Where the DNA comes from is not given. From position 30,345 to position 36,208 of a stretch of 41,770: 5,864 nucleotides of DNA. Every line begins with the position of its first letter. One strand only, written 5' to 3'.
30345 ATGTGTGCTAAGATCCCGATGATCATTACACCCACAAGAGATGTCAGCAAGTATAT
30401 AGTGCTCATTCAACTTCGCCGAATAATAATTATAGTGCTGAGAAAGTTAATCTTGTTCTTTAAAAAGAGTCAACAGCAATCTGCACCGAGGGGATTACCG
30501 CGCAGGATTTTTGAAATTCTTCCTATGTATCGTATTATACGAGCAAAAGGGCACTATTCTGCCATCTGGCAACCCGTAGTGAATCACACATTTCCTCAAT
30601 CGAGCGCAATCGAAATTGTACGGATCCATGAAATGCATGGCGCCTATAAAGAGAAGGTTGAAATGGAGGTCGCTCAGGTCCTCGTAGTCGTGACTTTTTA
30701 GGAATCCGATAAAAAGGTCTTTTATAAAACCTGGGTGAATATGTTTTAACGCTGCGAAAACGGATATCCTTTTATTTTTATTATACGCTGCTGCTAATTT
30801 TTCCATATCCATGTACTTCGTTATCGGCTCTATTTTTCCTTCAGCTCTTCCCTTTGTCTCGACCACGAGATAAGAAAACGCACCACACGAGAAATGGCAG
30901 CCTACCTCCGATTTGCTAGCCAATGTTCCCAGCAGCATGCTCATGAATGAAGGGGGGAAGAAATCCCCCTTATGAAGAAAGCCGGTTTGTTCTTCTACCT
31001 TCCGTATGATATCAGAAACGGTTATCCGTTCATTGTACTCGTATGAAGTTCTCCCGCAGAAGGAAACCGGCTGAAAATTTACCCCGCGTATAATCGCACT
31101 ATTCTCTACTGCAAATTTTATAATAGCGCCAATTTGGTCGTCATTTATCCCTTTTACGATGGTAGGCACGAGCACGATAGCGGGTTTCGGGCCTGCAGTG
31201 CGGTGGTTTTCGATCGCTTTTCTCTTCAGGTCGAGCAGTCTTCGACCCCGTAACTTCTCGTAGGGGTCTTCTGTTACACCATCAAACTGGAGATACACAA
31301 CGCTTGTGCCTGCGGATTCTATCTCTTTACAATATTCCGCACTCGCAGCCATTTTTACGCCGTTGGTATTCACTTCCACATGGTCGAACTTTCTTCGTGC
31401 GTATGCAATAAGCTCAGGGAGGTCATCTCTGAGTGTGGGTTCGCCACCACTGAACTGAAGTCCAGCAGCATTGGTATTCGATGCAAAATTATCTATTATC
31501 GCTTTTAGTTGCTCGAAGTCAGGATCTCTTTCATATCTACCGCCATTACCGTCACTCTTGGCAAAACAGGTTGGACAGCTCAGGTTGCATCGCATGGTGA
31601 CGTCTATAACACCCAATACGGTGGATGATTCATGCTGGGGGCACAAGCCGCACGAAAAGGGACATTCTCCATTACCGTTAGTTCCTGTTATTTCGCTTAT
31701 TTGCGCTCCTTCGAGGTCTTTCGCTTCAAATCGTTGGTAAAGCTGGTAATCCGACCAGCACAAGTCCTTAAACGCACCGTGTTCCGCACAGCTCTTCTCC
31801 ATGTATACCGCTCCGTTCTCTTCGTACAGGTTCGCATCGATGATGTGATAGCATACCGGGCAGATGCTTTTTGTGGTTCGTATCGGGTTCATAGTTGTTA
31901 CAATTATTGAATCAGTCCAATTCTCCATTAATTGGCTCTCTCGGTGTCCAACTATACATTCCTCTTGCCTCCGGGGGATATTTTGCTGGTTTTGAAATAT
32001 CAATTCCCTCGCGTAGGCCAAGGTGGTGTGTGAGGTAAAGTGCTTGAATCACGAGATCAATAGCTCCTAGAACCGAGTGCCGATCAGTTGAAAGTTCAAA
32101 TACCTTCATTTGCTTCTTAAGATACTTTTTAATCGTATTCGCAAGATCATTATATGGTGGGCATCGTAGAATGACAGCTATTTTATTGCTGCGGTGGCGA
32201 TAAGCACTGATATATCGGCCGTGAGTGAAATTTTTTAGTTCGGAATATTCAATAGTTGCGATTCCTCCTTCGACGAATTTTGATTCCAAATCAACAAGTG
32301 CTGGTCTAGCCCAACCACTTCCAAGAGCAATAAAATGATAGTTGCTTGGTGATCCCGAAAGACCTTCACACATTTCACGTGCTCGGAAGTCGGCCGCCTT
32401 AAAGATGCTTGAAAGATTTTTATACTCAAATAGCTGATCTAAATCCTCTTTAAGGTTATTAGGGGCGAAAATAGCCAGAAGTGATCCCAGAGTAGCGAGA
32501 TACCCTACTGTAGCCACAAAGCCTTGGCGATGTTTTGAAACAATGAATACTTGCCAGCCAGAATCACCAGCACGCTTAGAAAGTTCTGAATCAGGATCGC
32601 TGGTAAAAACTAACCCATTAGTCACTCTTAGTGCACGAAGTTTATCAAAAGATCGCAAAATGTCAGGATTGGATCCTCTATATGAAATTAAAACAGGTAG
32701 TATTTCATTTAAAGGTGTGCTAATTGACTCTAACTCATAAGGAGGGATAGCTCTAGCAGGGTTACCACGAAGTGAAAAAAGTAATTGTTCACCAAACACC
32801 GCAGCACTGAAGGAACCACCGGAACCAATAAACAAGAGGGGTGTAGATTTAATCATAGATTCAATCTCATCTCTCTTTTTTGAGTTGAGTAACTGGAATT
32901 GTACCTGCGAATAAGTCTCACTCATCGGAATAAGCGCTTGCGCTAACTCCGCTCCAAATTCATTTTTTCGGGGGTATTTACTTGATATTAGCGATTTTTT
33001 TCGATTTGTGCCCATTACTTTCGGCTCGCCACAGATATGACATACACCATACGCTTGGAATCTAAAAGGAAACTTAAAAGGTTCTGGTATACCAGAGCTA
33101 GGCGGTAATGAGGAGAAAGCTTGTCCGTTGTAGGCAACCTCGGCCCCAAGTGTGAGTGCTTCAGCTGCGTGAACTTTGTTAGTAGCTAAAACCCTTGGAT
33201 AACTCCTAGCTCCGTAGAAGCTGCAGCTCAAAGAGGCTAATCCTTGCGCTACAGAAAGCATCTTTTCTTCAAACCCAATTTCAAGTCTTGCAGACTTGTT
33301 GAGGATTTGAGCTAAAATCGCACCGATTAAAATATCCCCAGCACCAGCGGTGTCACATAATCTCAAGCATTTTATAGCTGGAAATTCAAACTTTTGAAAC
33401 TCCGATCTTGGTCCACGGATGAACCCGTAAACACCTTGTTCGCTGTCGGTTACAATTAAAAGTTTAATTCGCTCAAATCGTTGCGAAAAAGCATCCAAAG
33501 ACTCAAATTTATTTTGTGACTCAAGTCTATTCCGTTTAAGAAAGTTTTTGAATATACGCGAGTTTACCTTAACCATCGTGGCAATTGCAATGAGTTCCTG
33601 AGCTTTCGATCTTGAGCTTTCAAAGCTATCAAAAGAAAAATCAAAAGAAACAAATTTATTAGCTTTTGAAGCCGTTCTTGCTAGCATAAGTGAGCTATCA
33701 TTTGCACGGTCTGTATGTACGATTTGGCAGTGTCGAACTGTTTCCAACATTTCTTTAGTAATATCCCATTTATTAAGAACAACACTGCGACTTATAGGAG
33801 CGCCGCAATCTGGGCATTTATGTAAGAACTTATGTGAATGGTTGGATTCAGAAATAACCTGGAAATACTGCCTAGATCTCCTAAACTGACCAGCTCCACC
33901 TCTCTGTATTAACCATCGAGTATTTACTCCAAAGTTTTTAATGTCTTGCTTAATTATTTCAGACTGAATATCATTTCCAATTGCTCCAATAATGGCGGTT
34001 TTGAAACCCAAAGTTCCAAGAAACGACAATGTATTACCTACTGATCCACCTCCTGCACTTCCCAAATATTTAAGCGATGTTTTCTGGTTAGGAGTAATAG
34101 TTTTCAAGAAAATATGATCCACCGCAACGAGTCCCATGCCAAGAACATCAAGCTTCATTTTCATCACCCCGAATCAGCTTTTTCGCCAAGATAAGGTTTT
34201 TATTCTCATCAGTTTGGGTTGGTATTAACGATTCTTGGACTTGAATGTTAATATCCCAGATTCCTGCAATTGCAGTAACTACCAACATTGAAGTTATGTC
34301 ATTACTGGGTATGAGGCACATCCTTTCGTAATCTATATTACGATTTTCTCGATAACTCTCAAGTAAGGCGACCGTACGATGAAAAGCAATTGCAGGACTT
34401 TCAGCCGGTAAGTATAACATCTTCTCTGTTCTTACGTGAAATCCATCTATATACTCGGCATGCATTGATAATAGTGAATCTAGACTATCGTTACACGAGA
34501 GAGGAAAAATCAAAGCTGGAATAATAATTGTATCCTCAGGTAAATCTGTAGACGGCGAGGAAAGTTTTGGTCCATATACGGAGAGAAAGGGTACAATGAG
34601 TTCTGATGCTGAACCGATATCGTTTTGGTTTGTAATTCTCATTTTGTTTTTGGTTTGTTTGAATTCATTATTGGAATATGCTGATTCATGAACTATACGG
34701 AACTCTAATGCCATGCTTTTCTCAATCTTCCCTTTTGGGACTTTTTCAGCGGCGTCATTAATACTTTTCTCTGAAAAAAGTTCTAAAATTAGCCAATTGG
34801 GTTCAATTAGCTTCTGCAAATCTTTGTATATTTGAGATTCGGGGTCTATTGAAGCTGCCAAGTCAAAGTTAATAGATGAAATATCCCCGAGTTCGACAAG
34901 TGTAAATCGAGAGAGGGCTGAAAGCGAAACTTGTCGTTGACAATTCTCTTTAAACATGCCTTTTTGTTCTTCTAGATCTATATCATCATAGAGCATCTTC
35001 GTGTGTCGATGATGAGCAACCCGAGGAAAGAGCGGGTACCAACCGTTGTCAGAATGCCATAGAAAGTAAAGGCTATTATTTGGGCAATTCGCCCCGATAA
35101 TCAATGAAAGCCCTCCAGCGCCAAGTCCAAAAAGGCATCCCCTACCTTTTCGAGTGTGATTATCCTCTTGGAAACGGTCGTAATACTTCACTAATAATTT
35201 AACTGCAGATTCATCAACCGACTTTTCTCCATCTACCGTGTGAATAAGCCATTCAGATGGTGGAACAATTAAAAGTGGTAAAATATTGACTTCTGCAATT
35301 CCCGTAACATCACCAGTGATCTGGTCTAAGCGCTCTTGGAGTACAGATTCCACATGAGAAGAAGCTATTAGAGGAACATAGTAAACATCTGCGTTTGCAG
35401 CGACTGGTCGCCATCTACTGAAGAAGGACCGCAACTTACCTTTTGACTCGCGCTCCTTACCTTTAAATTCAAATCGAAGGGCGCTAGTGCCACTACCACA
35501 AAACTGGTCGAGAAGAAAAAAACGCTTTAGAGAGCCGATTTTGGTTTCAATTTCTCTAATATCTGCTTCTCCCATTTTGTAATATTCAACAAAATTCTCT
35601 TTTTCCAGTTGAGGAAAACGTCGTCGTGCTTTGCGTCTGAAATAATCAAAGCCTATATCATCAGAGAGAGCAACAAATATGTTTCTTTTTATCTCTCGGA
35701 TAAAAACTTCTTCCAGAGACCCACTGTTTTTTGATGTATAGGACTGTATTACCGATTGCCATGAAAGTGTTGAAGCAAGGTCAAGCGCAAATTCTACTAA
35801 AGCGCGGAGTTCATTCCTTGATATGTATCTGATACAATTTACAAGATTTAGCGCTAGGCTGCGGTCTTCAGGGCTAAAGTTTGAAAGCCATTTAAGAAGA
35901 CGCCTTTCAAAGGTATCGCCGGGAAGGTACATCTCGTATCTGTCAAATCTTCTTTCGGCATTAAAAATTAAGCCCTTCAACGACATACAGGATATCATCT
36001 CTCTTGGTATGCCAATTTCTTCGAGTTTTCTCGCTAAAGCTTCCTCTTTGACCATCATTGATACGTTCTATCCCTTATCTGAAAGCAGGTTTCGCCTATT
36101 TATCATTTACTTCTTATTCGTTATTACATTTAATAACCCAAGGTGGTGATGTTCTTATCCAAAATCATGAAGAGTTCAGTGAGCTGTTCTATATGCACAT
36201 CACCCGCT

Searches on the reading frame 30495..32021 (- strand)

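Call 32: search_protein_families(library=pfam, max_evalue=0.01, proteins=[window:30495-32021:-])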
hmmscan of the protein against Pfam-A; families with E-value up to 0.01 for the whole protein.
window:30495-32021:- (508 aa): 3 families
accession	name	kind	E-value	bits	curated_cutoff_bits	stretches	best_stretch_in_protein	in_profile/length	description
PF04055.27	Radical_SAM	-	1e-20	75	29.5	1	141-304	3-166/166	Radical SAM superfamily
PF23545.1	Zn_ribbon_HMPTM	-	2.8e-19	68.8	27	1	47-90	2-45/45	HMPTM N-terminal zinc ribbon domain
PF13353.11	Fer4_12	-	1.6e-06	28.9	22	1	144-235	14-106/137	4Fe-4S single cluster domain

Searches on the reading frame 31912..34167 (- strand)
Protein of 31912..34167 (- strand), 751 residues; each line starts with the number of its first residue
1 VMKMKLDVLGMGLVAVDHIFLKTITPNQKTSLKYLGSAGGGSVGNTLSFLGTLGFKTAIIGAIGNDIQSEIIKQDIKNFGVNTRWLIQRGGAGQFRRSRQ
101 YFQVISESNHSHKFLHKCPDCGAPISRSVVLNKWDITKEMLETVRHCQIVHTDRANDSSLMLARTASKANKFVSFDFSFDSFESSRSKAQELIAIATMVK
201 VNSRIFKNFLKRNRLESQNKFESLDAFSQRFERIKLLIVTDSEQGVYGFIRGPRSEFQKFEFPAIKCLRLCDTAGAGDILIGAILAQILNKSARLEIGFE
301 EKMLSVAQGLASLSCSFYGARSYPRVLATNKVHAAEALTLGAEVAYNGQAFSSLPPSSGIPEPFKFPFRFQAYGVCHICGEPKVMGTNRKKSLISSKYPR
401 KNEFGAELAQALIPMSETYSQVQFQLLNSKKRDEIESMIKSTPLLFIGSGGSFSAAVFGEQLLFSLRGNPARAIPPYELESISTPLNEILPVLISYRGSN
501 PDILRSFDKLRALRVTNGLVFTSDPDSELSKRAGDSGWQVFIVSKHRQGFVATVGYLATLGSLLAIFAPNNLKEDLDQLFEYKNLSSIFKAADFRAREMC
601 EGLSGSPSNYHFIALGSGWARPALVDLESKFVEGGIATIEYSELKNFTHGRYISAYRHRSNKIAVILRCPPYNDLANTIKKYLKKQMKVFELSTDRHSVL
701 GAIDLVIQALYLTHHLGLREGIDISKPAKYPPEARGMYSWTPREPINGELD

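Call 32: search_protein_families(library=pfam, max_evalue=0.01, proteins=[window:31912-34167:-])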
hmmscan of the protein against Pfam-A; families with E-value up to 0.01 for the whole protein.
window:31912-34167:- (751 aa): 2 families
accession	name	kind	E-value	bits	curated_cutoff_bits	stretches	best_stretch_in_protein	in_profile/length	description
PF00294.29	PfkB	-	5.8e-21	75.6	25.8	1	12-321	8-296/302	pfkB family carbohydrate kinase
PF01380.27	SIS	-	2.2e-06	27.9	25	1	439-566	3-128/131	SIS domain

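Call 76: search_protein_families(library=padloc, max_evalue=0.001, proteins=[window:31912-34167:-])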
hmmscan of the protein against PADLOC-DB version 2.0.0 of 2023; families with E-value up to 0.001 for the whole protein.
window:31912-34167:- (751 aa): 0 families

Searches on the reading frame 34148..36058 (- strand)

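Call 32: search_protein_families(library=pfam, max_evalue=0.01, proteins=[window:34148-36058:-])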
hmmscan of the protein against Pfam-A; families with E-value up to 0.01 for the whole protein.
window:34148-36058:- (636 aa): 1 family
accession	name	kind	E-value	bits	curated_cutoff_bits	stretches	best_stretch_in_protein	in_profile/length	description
PF24390.1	PRTase-CE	-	2e-24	87.3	27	1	56-346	3-253/253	PRTase-CE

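Call 76: search_protein_families(library=padloc, max_evalue=0.001, proteins=[window:34148-36058:-])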
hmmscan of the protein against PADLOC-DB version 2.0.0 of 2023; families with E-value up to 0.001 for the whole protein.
window:34148-36058:- (636 aa): 4 families
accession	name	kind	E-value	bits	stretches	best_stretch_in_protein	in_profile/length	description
PDLC02935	PRTase_III-A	-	1e-16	59.2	1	48-366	24-271/290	-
PDLC02934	PRTase_III-A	-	2.7e-15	54.2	2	325-353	238-266/393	-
PDLC02933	PRTase_III-A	-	1.2e-12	46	2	53-93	12-52/368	-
PDLC02931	PRTase_III-A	-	1.3e-05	23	0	51-195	29-154/267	-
